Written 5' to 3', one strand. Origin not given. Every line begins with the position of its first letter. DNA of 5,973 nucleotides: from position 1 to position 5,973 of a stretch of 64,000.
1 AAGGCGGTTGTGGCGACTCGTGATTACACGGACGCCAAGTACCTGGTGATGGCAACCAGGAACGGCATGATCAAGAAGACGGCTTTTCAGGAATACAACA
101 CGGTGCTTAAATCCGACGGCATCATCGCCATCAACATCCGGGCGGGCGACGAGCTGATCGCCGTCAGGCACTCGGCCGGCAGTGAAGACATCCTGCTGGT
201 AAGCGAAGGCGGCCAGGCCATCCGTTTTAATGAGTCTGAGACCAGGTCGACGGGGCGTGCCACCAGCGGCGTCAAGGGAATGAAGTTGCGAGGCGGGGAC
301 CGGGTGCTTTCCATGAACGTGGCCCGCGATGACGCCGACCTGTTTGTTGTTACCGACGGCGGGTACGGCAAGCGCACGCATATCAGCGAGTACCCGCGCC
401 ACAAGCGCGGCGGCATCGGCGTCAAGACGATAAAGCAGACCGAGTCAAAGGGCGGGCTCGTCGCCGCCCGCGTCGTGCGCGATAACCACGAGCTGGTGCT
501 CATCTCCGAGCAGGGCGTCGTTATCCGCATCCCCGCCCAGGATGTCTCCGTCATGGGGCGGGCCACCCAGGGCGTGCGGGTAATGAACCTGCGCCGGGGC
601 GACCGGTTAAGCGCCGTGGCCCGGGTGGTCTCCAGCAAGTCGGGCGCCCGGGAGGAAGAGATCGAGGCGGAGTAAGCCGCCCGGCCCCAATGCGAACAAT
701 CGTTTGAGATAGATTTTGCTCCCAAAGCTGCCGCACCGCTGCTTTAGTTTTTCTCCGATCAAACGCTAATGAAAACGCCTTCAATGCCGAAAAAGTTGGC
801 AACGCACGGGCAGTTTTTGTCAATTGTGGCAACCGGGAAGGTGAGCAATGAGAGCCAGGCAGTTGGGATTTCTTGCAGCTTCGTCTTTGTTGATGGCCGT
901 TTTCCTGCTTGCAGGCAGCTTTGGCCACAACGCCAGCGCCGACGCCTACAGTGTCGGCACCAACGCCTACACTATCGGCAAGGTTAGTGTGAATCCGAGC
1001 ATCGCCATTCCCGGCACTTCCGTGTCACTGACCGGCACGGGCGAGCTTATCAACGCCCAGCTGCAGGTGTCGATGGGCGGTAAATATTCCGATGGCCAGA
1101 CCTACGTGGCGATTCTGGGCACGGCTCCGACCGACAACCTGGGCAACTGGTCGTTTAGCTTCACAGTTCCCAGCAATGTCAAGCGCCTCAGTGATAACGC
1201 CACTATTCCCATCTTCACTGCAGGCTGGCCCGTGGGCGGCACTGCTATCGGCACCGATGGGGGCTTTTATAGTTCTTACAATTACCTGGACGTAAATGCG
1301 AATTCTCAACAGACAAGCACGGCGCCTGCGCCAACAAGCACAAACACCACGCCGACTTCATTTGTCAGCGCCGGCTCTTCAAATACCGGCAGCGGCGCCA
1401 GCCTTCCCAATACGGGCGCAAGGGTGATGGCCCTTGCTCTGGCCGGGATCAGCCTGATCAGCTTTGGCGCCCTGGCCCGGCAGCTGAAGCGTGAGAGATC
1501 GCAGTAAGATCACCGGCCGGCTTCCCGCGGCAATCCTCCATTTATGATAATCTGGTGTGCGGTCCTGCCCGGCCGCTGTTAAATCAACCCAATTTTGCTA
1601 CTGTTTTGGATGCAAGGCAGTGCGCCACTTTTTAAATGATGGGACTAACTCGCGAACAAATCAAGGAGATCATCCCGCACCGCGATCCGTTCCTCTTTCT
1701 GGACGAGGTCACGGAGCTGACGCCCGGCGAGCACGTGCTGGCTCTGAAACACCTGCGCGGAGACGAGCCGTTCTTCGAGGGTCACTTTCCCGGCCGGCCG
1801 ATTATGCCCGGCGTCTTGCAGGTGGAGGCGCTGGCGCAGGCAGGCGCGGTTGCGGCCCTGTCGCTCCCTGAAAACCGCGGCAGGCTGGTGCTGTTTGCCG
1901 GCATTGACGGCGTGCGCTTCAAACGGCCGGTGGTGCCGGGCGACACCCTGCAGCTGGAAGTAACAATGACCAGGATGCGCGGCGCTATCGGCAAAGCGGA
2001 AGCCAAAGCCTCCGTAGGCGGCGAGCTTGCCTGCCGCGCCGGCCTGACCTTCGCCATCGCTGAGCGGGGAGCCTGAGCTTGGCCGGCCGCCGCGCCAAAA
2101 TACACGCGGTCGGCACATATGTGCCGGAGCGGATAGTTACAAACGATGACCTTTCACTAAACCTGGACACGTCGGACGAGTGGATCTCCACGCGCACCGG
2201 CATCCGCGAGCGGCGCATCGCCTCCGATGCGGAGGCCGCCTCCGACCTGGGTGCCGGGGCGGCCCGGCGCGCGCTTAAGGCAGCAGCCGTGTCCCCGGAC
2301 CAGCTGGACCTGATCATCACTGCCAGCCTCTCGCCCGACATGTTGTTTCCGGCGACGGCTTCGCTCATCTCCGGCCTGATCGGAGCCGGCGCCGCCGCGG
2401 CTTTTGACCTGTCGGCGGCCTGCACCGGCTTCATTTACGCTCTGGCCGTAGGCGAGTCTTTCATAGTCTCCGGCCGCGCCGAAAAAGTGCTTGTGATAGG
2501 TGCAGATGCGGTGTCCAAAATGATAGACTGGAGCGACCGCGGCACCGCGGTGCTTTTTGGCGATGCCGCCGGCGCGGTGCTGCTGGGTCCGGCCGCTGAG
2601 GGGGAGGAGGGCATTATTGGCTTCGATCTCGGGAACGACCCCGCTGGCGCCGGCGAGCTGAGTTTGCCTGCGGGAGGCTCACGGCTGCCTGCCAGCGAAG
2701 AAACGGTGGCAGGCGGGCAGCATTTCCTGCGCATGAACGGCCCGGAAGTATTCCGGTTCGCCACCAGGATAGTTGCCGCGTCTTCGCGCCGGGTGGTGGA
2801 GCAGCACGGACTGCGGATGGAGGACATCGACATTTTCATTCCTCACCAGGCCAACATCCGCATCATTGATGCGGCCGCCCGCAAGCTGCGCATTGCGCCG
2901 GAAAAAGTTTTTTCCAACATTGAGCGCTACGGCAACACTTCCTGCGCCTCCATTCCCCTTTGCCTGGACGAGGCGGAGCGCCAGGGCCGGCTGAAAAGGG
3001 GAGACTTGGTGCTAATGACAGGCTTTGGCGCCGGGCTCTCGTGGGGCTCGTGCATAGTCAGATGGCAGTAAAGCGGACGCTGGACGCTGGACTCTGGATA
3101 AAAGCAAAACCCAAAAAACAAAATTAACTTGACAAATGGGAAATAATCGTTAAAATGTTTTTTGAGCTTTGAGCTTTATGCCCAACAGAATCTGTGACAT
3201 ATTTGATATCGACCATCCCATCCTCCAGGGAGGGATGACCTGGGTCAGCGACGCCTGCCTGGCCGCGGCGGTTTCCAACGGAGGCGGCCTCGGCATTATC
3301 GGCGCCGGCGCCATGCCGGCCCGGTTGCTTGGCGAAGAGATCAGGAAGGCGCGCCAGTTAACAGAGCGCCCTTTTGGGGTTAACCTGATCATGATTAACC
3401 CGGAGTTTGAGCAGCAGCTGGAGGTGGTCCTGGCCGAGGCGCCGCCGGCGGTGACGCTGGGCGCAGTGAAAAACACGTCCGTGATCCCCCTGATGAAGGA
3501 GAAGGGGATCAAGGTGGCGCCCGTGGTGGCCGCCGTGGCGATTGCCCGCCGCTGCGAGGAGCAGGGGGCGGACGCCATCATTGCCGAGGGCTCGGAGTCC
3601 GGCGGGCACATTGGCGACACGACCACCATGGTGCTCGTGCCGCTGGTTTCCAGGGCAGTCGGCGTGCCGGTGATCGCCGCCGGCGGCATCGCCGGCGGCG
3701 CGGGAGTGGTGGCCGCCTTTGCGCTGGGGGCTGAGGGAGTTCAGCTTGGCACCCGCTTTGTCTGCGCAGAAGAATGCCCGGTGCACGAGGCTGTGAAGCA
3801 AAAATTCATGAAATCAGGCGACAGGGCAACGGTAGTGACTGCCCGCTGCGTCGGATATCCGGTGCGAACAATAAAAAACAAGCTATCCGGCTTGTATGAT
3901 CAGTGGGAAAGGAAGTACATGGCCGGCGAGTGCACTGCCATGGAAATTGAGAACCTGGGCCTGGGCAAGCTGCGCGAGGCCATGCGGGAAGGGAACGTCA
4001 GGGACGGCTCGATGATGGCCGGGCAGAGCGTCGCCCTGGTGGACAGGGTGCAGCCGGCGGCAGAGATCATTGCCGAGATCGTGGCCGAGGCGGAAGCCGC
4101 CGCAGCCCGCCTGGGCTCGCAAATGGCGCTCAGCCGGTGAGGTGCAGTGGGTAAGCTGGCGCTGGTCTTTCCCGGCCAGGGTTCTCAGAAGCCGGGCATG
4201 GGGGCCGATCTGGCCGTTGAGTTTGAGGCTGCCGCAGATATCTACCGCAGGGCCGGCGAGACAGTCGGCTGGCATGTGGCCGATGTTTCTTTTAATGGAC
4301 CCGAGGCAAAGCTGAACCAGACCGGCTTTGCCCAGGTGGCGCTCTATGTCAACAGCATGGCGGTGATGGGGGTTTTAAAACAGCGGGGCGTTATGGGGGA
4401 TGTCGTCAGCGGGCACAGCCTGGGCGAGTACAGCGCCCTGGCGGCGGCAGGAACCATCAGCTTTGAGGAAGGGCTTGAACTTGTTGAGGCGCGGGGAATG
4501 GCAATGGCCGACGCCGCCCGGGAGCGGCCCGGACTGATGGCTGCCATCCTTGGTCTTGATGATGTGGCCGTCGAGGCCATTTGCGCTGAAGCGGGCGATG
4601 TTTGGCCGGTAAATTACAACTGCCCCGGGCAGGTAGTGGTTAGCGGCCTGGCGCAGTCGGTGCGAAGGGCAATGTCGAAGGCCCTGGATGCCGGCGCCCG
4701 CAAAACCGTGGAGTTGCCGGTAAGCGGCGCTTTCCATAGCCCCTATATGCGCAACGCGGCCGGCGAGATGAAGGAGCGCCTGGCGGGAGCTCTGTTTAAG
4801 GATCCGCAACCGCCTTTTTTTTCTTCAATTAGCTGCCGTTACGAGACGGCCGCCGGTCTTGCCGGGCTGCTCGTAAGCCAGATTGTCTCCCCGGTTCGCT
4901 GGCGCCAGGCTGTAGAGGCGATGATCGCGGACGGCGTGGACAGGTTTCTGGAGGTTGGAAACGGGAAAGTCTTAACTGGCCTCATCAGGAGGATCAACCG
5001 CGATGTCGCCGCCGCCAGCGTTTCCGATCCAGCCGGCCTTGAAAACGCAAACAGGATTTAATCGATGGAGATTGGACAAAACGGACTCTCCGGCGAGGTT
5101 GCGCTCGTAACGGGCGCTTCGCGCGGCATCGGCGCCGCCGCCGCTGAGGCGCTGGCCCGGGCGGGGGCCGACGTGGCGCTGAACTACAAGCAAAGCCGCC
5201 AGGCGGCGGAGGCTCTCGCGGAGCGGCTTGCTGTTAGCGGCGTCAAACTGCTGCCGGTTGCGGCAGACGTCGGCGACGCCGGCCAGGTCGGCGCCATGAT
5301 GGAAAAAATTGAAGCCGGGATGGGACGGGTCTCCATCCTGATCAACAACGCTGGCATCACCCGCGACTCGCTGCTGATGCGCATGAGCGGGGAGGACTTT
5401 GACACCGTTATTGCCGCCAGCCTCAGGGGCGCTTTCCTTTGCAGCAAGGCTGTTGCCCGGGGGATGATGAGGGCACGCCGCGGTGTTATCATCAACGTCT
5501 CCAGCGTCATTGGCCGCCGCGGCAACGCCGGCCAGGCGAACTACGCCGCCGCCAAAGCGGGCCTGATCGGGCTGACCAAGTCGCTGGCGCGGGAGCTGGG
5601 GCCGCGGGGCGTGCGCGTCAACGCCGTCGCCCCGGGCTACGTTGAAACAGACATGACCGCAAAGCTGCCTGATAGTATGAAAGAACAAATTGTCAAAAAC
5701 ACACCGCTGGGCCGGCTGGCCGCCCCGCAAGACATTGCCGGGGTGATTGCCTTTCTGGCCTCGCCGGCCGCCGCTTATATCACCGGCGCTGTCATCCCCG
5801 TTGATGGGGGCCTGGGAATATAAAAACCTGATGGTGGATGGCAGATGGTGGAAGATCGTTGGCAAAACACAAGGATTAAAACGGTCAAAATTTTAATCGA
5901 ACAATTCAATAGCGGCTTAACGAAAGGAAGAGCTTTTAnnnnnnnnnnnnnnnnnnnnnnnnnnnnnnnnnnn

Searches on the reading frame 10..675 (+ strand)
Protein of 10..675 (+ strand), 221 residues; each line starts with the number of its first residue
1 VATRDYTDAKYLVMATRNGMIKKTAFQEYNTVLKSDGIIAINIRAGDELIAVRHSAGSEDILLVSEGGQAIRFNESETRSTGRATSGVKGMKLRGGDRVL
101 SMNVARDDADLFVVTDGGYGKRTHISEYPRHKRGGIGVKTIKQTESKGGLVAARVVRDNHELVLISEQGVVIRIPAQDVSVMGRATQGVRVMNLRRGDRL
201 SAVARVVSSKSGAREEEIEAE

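Call 36: search_protein_families(library=pfam, proteins=[window:10-675:+], max_evalue=0.00001)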
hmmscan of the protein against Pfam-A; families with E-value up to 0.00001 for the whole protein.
window:10-675:+ (221 aa): 1 family
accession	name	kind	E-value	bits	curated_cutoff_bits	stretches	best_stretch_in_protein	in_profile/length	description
PF03989.18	DNA_gyraseA_C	-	5.3e-50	167.1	27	4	161-206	2-47/48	DNA gyrase C-terminal domain, beta-propeller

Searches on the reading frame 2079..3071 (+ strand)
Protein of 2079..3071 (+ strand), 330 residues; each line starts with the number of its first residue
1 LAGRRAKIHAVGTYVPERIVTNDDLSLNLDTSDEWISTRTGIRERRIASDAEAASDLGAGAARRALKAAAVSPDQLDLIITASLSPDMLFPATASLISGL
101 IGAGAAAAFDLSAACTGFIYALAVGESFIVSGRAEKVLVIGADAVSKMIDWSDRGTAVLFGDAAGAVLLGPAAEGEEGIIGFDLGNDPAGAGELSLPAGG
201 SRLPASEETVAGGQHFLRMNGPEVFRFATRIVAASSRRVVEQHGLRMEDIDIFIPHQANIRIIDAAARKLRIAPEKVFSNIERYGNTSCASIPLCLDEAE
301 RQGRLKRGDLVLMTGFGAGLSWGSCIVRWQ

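Call 36: search_protein_families(library=pfam, proteins=[window:2079-3071:+], max_evalue=0.00001)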
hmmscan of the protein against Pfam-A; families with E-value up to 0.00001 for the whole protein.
window:2079-3071:+ (330 aa): 2 families
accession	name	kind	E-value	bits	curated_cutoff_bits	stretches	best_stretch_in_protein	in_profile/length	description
PF08541.16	ACP_syn_III_C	-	9.5e-40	135.1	26.6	1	241-329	2-90/90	3-Oxoacyl-[acyl-carrier-protein (ACP)] synthase III C terminal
PF08545.16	ACP_syn_III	-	1.9e-29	101.8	24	1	109-187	1-79/80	3-Oxoacyl-[acyl-carrier-protein (ACP)] synthase III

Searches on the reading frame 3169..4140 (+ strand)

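Call 36: search_protein_families(library=pfam, proteins=[window:3169-4140:+], max_evalue=0.00001)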
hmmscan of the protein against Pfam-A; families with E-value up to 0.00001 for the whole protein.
window:3169-4140:+ (323 aa): 4 families
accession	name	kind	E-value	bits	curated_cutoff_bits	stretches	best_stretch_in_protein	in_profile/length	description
PF03060.21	NMO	-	3.8e-72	243.9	28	2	80-307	102-331/331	Nitronate monooxygenase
PF00478.31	IMPDH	-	7.1e-10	38.8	25.6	0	150-210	192-252/345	IMP dehydrogenase / GMP reductase domain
PF01070.24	FMN_dh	-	5.3e-07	29.4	24.9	1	123-200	229-308/350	FMN-dependent dehydrogenase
PF05690.20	ThiG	-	8.5e-06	25.7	23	0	110-203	120-213/247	Thiazole biosynthesis protein ThiG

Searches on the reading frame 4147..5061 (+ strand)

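Call 36: search_protein_families(library=pfam, proteins=[window:4147-5061:+], max_evalue=0.00001)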
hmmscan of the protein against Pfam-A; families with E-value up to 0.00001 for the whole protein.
window:4147-5061:+ (304 aa): 1 family
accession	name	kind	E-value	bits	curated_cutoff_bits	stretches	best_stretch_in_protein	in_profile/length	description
PF00698.26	Acyl_transf_1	-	1e-41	143.9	32.7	1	7-286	3-281/319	Acyl transferase domain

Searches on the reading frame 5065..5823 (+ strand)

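Call 36: search_protein_families(library=pfam, proteins=[window:5065-5823:+], max_evalue=0.00001)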
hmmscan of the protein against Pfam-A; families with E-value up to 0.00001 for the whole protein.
window:5065-5823:+ (252 aa): 3 families
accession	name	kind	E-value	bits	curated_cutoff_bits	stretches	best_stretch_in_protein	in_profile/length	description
PF13561.12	adh_short_C2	-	8e-69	232.2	27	1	17-250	1-235/236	Enoyl-(Acyl carrier protein) reductase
PF00106.31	adh_short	-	2.2e-59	200.6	26.6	1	12-203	2-192/195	short chain dehydrogenase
PF08659.16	KR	-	1.8e-20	74.1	22.6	1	13-175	3-164/180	KR domain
